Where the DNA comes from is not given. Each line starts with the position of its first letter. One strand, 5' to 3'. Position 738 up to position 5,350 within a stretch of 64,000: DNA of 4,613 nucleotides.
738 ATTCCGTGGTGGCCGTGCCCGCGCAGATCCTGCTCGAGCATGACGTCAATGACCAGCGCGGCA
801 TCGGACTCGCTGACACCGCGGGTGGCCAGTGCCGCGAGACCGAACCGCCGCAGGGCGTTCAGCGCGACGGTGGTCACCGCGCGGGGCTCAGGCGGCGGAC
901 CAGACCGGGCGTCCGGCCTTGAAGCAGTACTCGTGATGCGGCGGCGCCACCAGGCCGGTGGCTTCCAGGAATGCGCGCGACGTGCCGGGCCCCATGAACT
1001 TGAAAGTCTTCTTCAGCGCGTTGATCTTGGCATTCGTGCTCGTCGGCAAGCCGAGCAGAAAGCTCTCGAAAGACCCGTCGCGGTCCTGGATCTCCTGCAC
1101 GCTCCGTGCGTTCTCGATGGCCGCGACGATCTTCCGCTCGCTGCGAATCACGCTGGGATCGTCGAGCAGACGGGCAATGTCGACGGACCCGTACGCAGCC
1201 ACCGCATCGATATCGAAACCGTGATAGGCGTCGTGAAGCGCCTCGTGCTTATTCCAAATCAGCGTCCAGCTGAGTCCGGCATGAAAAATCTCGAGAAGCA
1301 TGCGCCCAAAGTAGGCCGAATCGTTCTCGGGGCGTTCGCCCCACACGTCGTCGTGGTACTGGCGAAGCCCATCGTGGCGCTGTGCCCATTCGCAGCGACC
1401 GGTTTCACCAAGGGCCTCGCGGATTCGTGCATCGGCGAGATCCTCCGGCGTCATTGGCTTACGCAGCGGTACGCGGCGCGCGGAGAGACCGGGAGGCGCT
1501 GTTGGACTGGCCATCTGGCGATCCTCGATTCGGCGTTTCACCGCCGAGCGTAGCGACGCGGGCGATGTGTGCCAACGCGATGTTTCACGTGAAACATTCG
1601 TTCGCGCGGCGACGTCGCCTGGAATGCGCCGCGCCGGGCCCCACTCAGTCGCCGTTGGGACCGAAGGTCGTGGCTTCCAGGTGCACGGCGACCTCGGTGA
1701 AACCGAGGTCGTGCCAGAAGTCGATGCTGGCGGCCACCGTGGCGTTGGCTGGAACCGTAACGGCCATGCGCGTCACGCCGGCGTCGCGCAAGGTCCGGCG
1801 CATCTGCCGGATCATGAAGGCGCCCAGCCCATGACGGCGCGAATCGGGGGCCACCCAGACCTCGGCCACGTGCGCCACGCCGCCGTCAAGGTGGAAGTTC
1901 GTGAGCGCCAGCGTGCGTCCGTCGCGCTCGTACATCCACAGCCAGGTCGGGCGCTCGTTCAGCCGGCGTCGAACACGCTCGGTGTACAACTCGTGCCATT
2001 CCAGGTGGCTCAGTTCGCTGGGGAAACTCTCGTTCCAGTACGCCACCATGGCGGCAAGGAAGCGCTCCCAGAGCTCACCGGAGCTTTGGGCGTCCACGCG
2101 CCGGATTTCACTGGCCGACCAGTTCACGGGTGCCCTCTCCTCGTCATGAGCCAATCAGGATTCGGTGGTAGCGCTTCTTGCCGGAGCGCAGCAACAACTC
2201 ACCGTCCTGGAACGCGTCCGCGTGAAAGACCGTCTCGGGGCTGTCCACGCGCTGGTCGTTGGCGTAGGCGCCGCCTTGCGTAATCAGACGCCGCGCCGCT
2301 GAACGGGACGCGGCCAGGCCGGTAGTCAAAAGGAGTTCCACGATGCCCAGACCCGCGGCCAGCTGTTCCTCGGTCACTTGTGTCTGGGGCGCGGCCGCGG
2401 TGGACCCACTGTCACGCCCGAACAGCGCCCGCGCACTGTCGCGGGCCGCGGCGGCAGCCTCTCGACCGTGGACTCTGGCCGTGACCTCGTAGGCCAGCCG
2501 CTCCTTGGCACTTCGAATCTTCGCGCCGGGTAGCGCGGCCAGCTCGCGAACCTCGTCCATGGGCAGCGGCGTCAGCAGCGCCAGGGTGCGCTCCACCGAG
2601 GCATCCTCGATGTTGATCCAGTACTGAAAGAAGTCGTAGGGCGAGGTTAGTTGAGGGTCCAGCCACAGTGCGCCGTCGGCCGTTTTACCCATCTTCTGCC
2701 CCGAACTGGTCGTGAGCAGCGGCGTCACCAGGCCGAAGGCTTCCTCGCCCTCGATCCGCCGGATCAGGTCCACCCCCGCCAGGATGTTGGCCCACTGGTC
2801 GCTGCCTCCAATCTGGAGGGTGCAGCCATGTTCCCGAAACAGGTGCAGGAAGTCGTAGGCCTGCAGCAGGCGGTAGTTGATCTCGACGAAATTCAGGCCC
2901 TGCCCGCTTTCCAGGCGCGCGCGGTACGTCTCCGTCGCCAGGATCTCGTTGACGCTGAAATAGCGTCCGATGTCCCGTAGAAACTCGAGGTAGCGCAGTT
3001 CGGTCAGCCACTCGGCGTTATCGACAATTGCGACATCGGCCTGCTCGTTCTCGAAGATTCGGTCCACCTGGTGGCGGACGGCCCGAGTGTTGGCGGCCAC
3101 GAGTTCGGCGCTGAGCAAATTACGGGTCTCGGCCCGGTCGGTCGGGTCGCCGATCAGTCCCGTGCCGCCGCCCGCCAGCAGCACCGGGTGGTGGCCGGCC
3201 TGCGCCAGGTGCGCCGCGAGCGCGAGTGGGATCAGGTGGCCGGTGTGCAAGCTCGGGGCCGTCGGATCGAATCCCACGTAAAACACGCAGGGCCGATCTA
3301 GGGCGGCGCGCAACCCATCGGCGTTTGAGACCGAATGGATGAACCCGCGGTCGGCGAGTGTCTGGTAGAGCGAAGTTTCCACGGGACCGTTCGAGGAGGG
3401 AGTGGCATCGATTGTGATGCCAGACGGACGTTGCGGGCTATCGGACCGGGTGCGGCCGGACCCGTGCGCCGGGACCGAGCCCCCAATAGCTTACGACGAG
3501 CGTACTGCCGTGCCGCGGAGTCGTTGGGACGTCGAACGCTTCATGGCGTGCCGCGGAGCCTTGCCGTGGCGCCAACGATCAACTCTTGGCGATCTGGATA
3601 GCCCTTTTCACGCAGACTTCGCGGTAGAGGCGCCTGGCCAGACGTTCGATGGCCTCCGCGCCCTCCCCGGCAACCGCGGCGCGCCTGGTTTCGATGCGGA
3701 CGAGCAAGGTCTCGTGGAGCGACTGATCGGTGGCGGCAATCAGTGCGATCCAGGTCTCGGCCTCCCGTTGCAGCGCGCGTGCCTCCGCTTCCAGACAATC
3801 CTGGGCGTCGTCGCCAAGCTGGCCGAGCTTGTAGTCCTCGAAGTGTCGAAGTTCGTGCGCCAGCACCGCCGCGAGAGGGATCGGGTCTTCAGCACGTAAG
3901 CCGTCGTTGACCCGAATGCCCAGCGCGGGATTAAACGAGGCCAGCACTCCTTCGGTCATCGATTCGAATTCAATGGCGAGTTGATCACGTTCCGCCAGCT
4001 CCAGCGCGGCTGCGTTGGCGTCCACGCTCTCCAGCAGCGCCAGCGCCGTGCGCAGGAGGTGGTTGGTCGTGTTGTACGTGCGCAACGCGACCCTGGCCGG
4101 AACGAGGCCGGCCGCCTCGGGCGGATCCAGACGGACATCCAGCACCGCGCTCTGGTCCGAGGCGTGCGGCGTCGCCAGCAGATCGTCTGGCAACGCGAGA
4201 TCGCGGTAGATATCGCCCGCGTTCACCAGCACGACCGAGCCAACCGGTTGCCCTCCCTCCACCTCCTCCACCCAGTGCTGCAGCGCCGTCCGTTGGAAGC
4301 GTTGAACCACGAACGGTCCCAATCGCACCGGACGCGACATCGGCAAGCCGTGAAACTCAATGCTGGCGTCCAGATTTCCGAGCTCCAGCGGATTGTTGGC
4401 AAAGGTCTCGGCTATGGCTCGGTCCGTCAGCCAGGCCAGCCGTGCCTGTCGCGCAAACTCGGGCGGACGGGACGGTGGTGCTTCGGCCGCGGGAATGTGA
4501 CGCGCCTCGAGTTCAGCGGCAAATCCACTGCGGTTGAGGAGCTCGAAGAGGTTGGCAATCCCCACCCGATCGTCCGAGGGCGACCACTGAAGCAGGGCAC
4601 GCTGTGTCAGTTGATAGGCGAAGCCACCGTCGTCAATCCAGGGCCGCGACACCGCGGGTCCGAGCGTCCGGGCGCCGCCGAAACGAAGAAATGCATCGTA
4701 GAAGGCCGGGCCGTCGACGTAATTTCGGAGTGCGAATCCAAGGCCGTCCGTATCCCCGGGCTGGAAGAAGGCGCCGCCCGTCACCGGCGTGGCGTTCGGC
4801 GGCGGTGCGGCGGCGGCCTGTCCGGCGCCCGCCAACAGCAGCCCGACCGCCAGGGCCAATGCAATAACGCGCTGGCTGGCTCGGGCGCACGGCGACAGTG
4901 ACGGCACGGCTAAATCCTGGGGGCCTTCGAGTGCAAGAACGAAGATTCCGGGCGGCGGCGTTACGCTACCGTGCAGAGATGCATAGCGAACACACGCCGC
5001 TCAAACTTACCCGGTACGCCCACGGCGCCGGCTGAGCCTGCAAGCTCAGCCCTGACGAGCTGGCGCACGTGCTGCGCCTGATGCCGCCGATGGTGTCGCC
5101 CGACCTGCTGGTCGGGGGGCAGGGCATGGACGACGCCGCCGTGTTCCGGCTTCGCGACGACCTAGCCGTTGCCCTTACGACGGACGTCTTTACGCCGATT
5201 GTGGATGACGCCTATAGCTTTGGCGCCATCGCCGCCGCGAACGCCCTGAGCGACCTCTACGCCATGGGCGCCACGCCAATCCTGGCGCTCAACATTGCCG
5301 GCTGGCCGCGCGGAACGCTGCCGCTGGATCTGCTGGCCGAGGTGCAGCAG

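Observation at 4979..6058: selD is a selenoprotein: the in-frame UGA at 5033-5035 sits at the catalytic Cys17 position, so the ORF track truncates the gene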

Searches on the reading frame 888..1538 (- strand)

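Call 36: search_protein_families(library=pfam, proteins=[window:888-1538:-], max_evalue=0.0001)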
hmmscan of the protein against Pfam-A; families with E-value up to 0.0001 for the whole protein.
window:888-1538:- (216 aa): 1 family
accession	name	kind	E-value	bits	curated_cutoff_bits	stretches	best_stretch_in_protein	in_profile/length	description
PF03352.18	Adenine_glyco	-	3.6e-37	128.4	25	1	51-164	1-114/177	Methyladenine glycosylase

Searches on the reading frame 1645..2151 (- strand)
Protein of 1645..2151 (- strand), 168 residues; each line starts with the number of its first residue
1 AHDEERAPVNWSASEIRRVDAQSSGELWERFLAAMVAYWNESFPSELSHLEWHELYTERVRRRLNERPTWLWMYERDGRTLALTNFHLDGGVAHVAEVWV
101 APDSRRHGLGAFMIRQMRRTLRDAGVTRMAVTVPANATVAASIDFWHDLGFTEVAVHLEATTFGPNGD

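Call 36: search_protein_families(library=pfam, proteins=[window:1645-2151:-], max_evalue=0.0001)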
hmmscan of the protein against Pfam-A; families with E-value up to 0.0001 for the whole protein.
window:1645-2151:- (168 aa): 5 families
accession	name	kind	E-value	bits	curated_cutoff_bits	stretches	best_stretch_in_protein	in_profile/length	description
PF00583.31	Acetyltransf_1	-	2.2e-11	44.5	20.7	1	35-151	4-116/116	Acetyltransferase (GNAT) family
PF13673.13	Acetyltransf_10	-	8.2e-08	32.7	23.6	1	53-156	14-112/128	Acetyltransferase (GNAT) domain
PF08445.16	FR47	-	1.6e-07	31.6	22.1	1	79-154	10-80/86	FR47-like protein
PF13508.13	Acetyltransf_7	-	3.7e-07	30.9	27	1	71-153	5-84/84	Acetyltransferase (GNAT) domain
PF13480.13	Acetyltransf_6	-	7.7e-07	29.8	22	1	18-129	21-132/143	Acetyltransferase (GNAT) domain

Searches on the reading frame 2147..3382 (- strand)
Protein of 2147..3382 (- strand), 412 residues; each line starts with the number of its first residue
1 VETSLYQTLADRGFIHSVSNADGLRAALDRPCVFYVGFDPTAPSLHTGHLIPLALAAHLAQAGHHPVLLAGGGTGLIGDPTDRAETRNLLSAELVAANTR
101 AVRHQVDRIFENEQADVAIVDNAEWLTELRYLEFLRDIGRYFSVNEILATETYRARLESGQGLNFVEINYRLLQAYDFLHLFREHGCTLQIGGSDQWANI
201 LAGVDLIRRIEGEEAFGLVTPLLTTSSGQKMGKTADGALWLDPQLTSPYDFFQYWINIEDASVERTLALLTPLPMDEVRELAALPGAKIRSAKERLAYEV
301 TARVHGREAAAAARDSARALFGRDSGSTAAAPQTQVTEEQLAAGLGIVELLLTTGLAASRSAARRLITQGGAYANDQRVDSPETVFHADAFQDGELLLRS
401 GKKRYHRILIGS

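Call 36: search_protein_families(library=pfam, proteins=[window:2147-3382:-], max_evalue=0.0001)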
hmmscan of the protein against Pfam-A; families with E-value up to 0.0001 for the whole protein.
window:2147-3382:- (412 aa): 2 families
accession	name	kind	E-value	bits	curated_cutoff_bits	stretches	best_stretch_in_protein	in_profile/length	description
PF00579.31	tRNA-synt_1b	-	1.3e-78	264.7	21.1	1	30-321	4-291/292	tRNA synthetases class I (W and Y)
PF22421.1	SYY_C-terminal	-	1.1e-10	41.7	27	1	332-407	10-82/83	Tyrosine--tRNA ligase SYY-like C-terminal domain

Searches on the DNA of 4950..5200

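Call 33: search_rna_families(source=window, start=4950, end=5200, threshold=evalue, max_evalue=10, show_alignments=3)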
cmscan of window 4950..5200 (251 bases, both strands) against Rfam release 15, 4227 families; matches with E-value up to 10: 3.
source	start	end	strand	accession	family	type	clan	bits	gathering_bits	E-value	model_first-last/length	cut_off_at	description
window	4984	5068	+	RF02276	Hammerhead_II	Gene; ribozyme;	CL00010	18.6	37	0.18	1-66/66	no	Hammerhead ribozyme (type II)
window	5042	5081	+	RF03801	mir-7143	Gene; miRNA;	-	15.3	90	1.6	1-61/61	no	mir-7143 microRNA precursor family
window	5009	5080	-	RF01415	Flavivirus_SLIV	Cis-reg;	-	12.6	54.5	8.7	1-75/75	no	Flavivirus 3'UTR stem loop IV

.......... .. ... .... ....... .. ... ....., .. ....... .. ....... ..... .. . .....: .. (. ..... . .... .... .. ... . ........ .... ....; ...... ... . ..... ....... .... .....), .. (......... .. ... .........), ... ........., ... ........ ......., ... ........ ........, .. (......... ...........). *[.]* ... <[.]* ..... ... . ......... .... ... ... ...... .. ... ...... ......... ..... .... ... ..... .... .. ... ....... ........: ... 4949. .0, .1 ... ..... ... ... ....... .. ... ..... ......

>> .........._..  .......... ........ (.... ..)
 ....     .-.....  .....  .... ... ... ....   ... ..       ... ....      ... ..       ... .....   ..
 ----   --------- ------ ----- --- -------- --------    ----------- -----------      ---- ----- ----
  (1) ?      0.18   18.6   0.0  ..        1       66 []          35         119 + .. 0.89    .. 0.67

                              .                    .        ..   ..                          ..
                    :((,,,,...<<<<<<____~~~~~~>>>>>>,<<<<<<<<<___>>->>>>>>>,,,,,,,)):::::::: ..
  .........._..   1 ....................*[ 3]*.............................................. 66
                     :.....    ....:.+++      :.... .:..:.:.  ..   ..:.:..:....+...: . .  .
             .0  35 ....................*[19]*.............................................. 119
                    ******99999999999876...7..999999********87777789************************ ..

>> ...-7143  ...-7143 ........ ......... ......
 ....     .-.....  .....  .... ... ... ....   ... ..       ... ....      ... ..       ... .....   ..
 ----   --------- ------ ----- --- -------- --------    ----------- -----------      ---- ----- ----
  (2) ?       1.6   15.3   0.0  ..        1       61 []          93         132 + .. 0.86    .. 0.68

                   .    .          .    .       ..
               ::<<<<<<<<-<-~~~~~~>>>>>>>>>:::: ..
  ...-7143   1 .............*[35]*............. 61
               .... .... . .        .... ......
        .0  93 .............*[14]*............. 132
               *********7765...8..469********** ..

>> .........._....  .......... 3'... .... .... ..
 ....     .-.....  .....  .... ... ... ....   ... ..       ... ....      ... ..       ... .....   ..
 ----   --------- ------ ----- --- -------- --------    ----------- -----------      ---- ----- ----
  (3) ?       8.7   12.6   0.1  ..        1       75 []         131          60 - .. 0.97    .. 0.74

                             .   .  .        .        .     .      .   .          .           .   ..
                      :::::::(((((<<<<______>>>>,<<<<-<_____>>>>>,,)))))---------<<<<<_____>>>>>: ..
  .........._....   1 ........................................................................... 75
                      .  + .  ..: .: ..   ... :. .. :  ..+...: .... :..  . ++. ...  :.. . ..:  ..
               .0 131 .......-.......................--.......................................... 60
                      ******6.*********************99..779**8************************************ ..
